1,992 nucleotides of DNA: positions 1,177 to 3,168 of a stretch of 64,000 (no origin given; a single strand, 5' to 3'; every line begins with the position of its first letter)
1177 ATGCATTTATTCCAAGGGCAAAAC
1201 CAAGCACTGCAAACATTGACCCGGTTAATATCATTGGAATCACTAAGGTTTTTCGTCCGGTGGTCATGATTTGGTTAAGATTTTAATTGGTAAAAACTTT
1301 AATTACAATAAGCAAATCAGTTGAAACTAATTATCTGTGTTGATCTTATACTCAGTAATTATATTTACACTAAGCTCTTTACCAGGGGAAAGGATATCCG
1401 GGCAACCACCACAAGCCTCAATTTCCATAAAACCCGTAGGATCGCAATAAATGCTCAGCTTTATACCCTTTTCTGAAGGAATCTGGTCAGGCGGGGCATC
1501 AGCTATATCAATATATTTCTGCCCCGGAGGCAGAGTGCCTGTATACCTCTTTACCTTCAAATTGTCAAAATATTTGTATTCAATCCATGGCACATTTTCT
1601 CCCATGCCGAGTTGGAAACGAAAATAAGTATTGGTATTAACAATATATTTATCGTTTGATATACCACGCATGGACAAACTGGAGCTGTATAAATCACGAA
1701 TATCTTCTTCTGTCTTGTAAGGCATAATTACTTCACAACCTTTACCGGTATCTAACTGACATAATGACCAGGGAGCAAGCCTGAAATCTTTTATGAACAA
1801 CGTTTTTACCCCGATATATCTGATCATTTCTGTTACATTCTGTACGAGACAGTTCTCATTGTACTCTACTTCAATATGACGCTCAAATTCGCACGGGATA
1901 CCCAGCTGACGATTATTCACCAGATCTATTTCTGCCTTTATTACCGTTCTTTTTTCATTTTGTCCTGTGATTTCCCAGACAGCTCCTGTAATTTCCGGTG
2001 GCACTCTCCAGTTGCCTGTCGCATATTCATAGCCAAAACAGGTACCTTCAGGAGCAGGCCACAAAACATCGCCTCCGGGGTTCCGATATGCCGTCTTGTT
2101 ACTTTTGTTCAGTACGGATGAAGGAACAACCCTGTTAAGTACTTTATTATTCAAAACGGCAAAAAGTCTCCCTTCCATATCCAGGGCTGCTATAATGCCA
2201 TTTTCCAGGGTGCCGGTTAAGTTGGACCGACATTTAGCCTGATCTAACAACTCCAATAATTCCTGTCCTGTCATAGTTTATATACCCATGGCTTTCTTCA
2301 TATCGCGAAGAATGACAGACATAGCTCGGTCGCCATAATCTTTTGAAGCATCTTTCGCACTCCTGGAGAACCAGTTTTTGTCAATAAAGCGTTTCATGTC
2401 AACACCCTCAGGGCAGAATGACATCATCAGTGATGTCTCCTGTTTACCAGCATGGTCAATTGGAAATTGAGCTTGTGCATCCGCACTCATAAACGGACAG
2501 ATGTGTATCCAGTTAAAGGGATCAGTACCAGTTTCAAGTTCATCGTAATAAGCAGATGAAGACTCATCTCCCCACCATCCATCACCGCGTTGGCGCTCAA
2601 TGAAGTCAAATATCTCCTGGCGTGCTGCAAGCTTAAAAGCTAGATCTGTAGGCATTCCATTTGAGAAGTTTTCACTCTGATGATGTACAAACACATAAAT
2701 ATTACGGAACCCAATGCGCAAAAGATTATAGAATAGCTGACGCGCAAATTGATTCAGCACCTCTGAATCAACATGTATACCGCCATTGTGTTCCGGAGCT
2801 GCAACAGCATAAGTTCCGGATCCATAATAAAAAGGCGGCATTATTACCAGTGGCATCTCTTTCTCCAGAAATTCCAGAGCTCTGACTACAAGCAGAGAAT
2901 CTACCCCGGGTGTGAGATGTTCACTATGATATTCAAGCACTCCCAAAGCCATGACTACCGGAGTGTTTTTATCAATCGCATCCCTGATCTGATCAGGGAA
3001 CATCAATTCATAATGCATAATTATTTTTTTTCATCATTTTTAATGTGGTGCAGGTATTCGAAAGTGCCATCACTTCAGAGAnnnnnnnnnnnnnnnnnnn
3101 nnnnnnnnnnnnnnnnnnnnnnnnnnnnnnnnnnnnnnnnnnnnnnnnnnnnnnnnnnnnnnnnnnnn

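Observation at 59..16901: Trans-envelope-signalling PUL whose cargo is mostly not glycoside hydrolases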

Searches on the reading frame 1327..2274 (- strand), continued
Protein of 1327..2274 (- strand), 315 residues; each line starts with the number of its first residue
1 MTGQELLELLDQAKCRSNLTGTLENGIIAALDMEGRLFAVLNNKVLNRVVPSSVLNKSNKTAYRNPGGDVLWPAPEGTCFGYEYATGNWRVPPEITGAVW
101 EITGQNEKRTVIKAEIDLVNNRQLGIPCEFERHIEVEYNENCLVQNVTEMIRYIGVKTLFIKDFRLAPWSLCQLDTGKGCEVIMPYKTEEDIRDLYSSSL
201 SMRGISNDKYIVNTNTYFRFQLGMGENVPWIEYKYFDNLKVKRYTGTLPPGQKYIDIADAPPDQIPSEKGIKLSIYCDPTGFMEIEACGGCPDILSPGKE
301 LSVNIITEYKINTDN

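Call 53: fold_search(model_id=the predicted structure, library=pdb)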
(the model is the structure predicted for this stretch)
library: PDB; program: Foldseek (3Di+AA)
matches with E <= 10: 656; with E <= 0.001: 14
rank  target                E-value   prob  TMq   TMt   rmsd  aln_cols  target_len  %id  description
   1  3k25_A                3.7e-08  1.00  0.60  0.65   6.0       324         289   11  Crystal Structure of Slr1438 protein from Synechocystis sp. PCC 6803, Northeast Structural Genomics Consortium Target  (released 2009-10-13)
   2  3dcd_A                4.1e-08  1.00  0.47  0.49   8.2       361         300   10  X-ray structure of the galactose mutarotase related enzyme Q5FKD7 from Lactobacillus acidophilus at the resolution 1.9 (released 2008-07-29)
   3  4bze_B                1.0e-07  1.00  0.52  0.51   7.7       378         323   11  Crystal structure of galactose mutarotase GalM from Bacillus subtilis (released 2014-08-13)
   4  3mwx_A                1.7e-07  1.00  0.53  0.52   8.2       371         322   11  Crystal structure of a putative galactose mutarotase (BSU18360) from BACILLUS SUBTILIS at 1.45 A resolution (released 2010-07-07)
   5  3q1n                  9.5e-07  1.00  0.55  0.58   7.3       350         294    8  Crystal structure of a galactose mutarotase-like protein (LSEI_2598) from Lactobacillus casei ATCC 334 at 1.61 A resolut (released 2011-01-19)
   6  3ty1_A                4.9e-05  1.00  0.52  0.44   6.9       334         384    8  Crystal structure of a putative aldose 1-epimerase (KPN_04629) from Klebsiella pneumoniae subsp. pneumoniae MGH 78578  (released 2011-12-28)
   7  3os7_A                1.6e-04  1.00  0.49  0.47   8.4       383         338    9  Crystal structure of a galactose mutarotase-like protein (CA_C0697) from CLOSTRIDIUM ACETOBUTYLICUM at 1.80 A resoluti (released 2010-10-13)
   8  5opq_A                2.1e-04  0.99  0.32  0.18  10.6       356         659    9  A 3,6-anhydro-D-galactosidase produced by Zobellia galactanivorans. This is an exo-lytic enzyme that hydrolyzes termin (released 2017-11-29)
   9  9hpl_A                3.3e-04  1.00  0.38  0.16  10.6       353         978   11  E. coli beta-galactosidase labeled with Chromeo P503 dye purified using MISO (released 2025-11-05)
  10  8rzk_A                3.3e-04  0.99  0.32  0.18  10.8       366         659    9  The Michaelis complex of ZgGH129 D486N from Zobellia galactanivorans with neo-b/k-oligo-carrageenan tetrasaccharide (b (released 2024-07-31)
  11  3acs_A                5.6e-04  1.00  0.42  0.19   8.7       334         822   12  Crystal Structure of Cellvibrio gilvus Cellobiose Phosphorylase W488F mutant (released 2010-12-22)
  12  6kuz_D                8.6e-04  0.99  0.38  0.15  11.2       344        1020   10  E.coli beta-galactosidase (E537Q) in complex with fluorescent probe KSL01 (released 2020-07-08)
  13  8ho7_A                9.1e-04  0.99  0.34  0.16  10.8       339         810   12  The cryo-EM structure of cellobiose phosphorylase from Clostridium thermocellum (released 2023-12-13)
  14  8hob_A                9.6e-04  0.99  0.34  0.16  11.0       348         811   11  The cryo-EM structure of cellobiose phosphorylase from Clostridium thermocellum ( variant) (released 2024-03-20)
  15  4rnl_A                1.0e-03  1.00  0.49  0.46  11.1       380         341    8  The crystal structure of a possible galactose mutarotase from Streptomyces platensis subsp. rosaceus (released 2014-11-26)
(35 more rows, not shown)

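Call 66: search_solved_structures(query=A4, max_evalue=1)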
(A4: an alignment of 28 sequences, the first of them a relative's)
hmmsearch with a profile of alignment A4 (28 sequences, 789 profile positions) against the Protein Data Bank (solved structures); distinct sequences matched with E-value up to 1: 6.
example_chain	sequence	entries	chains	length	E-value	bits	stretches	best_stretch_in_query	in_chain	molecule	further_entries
4h04_A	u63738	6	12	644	2.6e-05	26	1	115-297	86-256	Lacto-N-biosidase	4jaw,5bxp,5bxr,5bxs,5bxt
9fyn_A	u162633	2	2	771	0.019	16.5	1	128-295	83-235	lacto-n-biosidase GH20 | TrpyGH20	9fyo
1ryq_A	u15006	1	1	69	0.11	13.9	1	340-389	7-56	DNA-directed RNA polymerase, subunit e''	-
3qqc_E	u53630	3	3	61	0.29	12.6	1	345-389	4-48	DNA-directed RNA polymerase, subunit e'' | Transcription elongation factor Spt4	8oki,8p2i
6dlc_A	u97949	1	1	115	0.32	12.4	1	640-732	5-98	Designed protein DHD1:234_A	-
3p8b_A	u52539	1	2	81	0.43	12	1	344-388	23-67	DNA-directed RNA polymerase, subunit e''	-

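Call 75: search_protein_families(library=pfam, alignment_id=A4, max_evalue=1)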
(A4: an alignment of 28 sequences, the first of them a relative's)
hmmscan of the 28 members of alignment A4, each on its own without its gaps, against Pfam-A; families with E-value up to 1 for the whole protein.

A. member 1, L048:3182-5581:+ (800 aa): 1 family
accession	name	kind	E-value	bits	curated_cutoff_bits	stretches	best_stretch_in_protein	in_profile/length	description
PF19088.6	TUTase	-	0.11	12.6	25.8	1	703-764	18-76/138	TUTase nucleotidyltransferase domain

B. families by the number of members that match (of 28 scanned): 14 families
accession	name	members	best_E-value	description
PF02838.20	Glyco_hydro_20b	7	0.017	Glycosyl hydrolase family 20, domain 2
PF10399.14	UCR_Fe-S_N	5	0.039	Ubiquitinol-cytochrome C reductase Fe-S subunit TAT signal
PF03648.19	Glyco_hydro_67N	1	3.1e-05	Glycosyl hydrolase family 67 N-terminus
PF15238.11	TEADIR3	1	0.032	Omega loop, TEAD interating region 3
PF16126.11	DUF4838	1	0.049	Domain of unknown function (DUF4838)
PF17619.7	SCVP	1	0.056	Secreted clade V proteins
PF04870.21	Moulting_cycle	1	0.068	Moulting cycle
PF19088.6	TUTase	1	0.11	TUTase nucleotidyltransferase domain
PF07488.18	Glyco_hydro_67M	1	0.14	Glycosyl hydrolase family 67 middle domain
PF14882.11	INT_rpt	1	0.18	Integrase repeat unit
PF17138.9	DUF5111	1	0.18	Domain of unknown function (DUF5111)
PF19956.5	EAD2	1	0.18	Effector-associated domain 2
PF05205.17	COMPASS-Shg1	1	0.19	COMPASS (Complex proteins associated with Set1p) component shg1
PF23545.1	Zn_ribbon_HMPTM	1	0.19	HMPTM N-terminal zinc ribbon domain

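Call 79: search_protein_families(library=pfam, proteins=[L018:4053-5930:+, L018:14564-16900:+, L018:17481-19286:+, L089:1306-3672:+, L089:3741-5180:+, L089:5159-7363:+, L089:11137-12180:+, L089:19567-20619:-, L089:40-1002:+], max_evalue=0.001)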
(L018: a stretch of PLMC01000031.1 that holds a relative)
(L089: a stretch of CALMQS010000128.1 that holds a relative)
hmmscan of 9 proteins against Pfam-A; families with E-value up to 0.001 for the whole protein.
L018:4053-5930:+ (625 aa): 7 families
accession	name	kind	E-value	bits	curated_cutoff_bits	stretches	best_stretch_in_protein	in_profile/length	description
PF12831.13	FAD_oxidored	-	4.4e-69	234.2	27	1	189-599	1-413/416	FAD dependent oxidoreductase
PF13450.12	NAD_binding_8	-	1.8e-07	31.8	21.9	1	192-241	1-54/68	NAD(P)-binding Rossmann-like domain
PF00890.30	FAD_binding_2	-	2.9e-07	30.5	20.4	1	189-225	1-37/414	FAD binding domain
PF01134.28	GIDA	-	3e-06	27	22.1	1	189-217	1-29/391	Glucose inhibited division protein A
PF07992.20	Pyr_redox_2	-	3.4e-06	27.1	26.1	1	188-225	1-38/291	Pyridine nucleotide-disulphide oxidoreductase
PF01266.30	DAO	-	4.1e-06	27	27.9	1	189-228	1-41/353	FAD dependent oxidoreductase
PF03486.20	HI0933_like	-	0.00012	22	50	1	189-240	2-49/244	HI0933-like protein Rossmann domain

L018:14564-16900:+ (778 aa): 3 families
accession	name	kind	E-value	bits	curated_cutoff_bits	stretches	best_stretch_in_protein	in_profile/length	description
PF16499.11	Melibiase_2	-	1.8e-48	165.7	23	1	411-694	1-284/284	Alpha galactosidase A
PF17801.7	Melibiase_C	-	8.5e-17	61.5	22.9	1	706-777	1-71/71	Alpha galactosidase C-terminal beta sandwich domain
PF05345.18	He_PIG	-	9.3e-10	39.3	24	1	328-401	5-92/96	Putative Ig domain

L018:17481-19286:+ (601 aa): 1 family
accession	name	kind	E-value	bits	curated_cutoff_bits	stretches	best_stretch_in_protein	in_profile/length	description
PF02554.20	CstA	-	7.4e-207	688.9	27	1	2-539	1-560/560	Carbon starvation protein CstA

L089:1306-3672:+ (788 aa): 3 families
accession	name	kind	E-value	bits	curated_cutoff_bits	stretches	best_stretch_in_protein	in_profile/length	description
PF00933.27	Glyco_hydro_3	-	6.7e-61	206.9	27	1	49-378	1-316/316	Glycosyl hydrolase family 3 N terminal domain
PF01915.27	Glyco_hydro_3_C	-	4.5e-58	197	31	1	416-668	1-200/200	Glycosyl hydrolase family 3 C-terminal domain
PF14310.12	Fn3-like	-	1.9e-22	79.6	25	1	705-774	1-71/71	Fibronectin type III-like domain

L089:3741-5180:+ (479 aa): 4 families
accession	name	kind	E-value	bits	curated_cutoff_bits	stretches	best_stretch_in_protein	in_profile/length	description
PF00884.28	Sulfatase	-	1.7e-53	182.4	25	1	33-367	1-300/301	Sulfatase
PF16347.10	SGSH_C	-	3.5e-12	47.2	29.3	1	317-464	1-149/154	N-sulphoglucosamine sulphohydrolase, C-terminal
PF02995.22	DUF229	-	2.9e-06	26.7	25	1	274-319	303-348/496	Protein of unknown function (DUF229)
PF01663.27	Phosphodiest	-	4.2e-05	23.7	23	0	37-313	3-220/342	Type I phosphodiesterase / nucleotide pyrophosphatase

L089:5159-7363:+ (734 aa): 0 families

L089:11137-12180:+ (347 aa): 1 family
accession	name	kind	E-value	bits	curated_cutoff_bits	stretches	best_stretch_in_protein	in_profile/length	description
PF06379.18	RhaT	-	7.5e-68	229.7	27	1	4-341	6-341/344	L-rhamnose-proton symport protein (RhaT)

L089:19567-20619:- (350 aa): 3 families
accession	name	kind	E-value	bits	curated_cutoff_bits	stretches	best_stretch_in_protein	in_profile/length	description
PF12833.13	HTH_18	-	5.9e-21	75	33.6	1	264-341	2-79/80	Helix-turn-helix domain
PF00165.29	HTH_AraC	-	1.8e-15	57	26.6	2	304-340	6-41/42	Bacterial regulatory helix-turn-helix proteins, AraC family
PF07883.17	Cupin_2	-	0.00065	19.8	27.2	0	85-134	11-60/70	Cupin domain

L089:40-1002:+ (320 aa): 1 family
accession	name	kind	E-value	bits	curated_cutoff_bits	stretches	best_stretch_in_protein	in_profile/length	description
PF07980.17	SusD_RagB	-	1.9e-46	159.5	23.1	1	54-320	42-297/297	SusD family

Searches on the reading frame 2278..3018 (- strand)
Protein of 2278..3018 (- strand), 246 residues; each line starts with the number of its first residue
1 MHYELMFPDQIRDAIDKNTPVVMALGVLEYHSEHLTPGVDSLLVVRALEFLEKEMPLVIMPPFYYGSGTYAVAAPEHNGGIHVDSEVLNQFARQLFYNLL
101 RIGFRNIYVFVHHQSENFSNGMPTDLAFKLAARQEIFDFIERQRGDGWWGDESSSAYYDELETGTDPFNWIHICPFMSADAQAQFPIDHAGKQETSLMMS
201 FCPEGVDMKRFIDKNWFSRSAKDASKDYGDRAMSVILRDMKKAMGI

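Call 3: search_protein_families(library=pfam, proteins=[window:2278-3018:-], max_evalue=0.01)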
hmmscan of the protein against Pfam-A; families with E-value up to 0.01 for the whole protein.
window:2278-3018:- (246 aa): 1 family
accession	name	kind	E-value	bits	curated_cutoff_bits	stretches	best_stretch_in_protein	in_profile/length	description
PF02633.19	Creatininase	-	1.8e-23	83.6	31.3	1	9-222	6-194/238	Creatinine amidohydrolase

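Call 4: search_protein_families(library=ncbifam, proteins=[window:2278-3018:-], max_evalue=0.01)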
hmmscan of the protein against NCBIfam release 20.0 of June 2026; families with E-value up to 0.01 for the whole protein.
window:2278-3018:- (246 aa): 3 families
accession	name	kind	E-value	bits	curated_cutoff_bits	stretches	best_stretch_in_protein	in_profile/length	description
TIGR04448.1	creatininase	equivalog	3.9e-16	59.5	235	2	10-116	6-114/246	creatininase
NF041098.2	diketo_inos_hlase_IolN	equivalog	2.2e-11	43.4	245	1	2-115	8-119/307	3-dehydro-scyllo-inosose hydrolase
TIGR03964.1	mycofact_creat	equivalog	3.5e-06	26.8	172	0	188-211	139-162/228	mycofactocin biosynthesis peptidyl-dipeptidase MftE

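Call 8: search_solved_structures(query=window:2278-3018:-, max_evalue=0.01)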
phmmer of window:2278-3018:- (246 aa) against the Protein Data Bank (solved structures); distinct sequences matched with E-value up to 0.01: 7.
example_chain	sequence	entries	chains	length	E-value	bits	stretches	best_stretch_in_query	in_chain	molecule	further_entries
3a6e_A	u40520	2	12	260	1.8e-07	34.1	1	21-128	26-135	Creatinine amidohydrolase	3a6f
1q3k_A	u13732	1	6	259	2.9e-07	33.4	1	21-130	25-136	creatininase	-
3a6j_A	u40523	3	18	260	4.4e-07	32.9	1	21-128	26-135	Creatinine amidohydrolase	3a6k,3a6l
1j2t_A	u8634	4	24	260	6.2e-07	32.4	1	21-128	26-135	creatinine amidohydrolase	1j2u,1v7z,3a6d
3a6g_A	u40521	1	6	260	6.3e-07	32.3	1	21-128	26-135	Creatinine amidohydrolase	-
3a6h_A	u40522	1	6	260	6.4e-07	32.3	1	21-128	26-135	Creatinine amidohydrolase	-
3lub_A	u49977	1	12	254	0.00044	23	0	183-209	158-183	Putative creatinine amidohydrolase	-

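Call 34: search_solved_structures(query=window:2278-3018:-, max_evalue=0.01, show_alignments=5)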
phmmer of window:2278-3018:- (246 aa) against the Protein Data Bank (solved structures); distinct sequences matched with E-value up to 0.01: 7.
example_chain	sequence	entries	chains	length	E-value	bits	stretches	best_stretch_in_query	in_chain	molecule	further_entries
3a6e_A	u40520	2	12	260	1.8e-07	34.1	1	21-128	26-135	Creatinine amidohydrolase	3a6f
1q3k_A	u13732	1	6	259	2.9e-07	33.4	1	21-130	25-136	creatininase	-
3a6j_A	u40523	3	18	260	4.4e-07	32.9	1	21-128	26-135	Creatinine amidohydrolase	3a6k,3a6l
1j2t_A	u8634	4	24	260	6.2e-07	32.4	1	21-128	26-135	creatinine amidohydrolase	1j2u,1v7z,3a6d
3a6g_A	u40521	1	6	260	6.3e-07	32.3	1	21-128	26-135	Creatinine amidohydrolase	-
3a6h_A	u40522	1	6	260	6.4e-07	32.3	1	21-128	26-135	Creatinine amidohydrolase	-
3lub_A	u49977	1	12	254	0.00044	23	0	183-209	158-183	Putative creatinine amidohydrolase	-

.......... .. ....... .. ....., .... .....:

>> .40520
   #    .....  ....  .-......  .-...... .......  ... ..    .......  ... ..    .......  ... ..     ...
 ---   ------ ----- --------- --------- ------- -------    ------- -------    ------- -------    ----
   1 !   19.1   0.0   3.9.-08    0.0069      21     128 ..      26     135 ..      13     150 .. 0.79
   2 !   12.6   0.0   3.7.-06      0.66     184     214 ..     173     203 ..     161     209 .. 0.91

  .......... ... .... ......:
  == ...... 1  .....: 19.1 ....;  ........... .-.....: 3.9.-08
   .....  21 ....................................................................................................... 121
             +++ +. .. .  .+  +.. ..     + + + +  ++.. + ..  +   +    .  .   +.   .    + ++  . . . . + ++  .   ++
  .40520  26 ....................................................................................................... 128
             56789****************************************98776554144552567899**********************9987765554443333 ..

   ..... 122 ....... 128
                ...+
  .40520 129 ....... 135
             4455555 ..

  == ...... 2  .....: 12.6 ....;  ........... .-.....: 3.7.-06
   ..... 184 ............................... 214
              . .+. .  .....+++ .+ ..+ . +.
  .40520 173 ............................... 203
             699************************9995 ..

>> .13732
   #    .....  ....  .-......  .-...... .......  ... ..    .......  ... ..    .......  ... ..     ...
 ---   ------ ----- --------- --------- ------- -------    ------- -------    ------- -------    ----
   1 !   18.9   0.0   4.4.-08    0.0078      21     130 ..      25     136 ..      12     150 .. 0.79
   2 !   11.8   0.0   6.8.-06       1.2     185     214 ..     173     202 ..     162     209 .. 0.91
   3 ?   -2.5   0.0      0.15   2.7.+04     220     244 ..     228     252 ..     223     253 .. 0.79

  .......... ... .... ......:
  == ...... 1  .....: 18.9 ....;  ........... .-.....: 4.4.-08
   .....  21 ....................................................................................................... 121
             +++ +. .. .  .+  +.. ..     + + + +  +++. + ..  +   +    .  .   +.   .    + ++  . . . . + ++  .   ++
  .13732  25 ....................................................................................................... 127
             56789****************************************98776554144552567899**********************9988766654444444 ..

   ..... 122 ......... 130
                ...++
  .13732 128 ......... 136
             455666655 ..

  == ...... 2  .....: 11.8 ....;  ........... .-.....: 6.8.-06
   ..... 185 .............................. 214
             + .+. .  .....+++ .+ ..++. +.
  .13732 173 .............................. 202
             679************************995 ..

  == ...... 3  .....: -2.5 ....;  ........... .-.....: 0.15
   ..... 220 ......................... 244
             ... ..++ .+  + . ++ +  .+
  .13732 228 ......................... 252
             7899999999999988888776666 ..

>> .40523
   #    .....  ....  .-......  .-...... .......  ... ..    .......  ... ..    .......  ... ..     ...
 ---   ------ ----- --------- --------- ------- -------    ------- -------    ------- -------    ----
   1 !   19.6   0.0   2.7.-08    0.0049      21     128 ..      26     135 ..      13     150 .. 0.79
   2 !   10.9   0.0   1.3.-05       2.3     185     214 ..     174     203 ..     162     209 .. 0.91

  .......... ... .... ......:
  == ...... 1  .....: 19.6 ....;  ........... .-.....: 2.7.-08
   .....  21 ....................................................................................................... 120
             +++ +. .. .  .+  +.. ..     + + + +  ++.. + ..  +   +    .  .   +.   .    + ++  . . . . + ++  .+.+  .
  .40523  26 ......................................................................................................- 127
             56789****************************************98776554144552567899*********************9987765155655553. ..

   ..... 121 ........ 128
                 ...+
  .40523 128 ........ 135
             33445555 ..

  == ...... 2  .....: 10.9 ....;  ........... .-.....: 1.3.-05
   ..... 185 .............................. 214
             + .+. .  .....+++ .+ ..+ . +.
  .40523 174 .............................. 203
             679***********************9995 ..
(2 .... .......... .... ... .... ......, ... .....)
